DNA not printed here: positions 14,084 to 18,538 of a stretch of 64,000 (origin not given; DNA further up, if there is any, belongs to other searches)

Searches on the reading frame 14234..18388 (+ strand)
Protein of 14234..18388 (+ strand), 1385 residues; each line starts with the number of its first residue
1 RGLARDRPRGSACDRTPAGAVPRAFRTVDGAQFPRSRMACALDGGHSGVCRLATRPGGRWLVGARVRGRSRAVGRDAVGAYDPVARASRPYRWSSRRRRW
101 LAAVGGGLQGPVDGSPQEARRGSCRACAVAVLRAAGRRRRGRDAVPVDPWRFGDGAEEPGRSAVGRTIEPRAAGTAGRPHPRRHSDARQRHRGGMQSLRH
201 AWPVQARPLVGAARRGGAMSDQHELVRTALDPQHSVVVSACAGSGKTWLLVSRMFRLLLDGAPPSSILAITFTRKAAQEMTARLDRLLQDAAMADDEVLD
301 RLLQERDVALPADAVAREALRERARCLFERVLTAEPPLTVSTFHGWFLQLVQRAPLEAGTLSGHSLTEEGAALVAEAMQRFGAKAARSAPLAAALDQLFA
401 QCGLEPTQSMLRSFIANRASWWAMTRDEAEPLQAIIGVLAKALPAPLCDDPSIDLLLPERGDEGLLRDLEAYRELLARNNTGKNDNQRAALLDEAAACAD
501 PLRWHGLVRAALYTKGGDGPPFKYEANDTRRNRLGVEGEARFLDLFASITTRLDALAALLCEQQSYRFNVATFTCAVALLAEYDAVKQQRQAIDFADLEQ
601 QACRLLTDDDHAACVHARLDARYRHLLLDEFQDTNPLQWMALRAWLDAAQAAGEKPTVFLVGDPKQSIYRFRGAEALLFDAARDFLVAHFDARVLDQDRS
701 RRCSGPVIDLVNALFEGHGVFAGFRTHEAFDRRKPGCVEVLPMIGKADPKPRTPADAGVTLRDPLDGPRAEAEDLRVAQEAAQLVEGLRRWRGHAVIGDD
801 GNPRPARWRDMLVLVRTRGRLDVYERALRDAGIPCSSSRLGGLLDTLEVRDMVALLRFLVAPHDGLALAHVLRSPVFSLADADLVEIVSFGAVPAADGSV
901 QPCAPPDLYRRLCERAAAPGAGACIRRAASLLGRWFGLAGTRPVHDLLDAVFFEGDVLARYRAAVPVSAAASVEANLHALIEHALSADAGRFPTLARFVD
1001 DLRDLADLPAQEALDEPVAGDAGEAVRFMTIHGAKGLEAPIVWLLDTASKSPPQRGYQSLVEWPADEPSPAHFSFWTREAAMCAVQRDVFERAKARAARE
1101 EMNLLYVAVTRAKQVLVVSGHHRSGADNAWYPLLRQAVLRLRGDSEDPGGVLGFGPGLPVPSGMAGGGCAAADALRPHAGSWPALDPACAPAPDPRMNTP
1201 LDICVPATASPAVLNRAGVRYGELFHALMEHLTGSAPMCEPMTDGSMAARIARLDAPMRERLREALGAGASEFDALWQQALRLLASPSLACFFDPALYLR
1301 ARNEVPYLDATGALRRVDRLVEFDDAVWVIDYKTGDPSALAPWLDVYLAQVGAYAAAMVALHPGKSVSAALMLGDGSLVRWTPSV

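Call 37: search_protein_families(library=pfam, proteins=[window:14234-18388:+], max_evalue=0.00001)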
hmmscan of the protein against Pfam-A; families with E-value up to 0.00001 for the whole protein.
window:14234-18388:+ (1385 aa): 5 families
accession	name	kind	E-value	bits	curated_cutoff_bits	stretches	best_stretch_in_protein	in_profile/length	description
PF00580.27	UvrD-helicase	-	1.6e-43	149.8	23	1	231-681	11-265/271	UvrD/REP helicase N-terminal domain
PF13361.12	UvrD_C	-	7.2e-22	78.7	25.6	2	1020-1121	281-348/350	UvrD-like helicase C-terminal domain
PF13245.12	AAA_19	-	3.2e-14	53.7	25.1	1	222-285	1-62/134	AAA domain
PF12705.13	PDDEXK_1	-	7.7e-09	36.3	22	1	1220-1362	36-173/247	PD-(D/E)XK nuclease superfamily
PF13538.12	UvrD_C_2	-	3.2e-08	33.8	27.4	0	1098-1118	31-51/52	UvrD-like helicase C-terminal domain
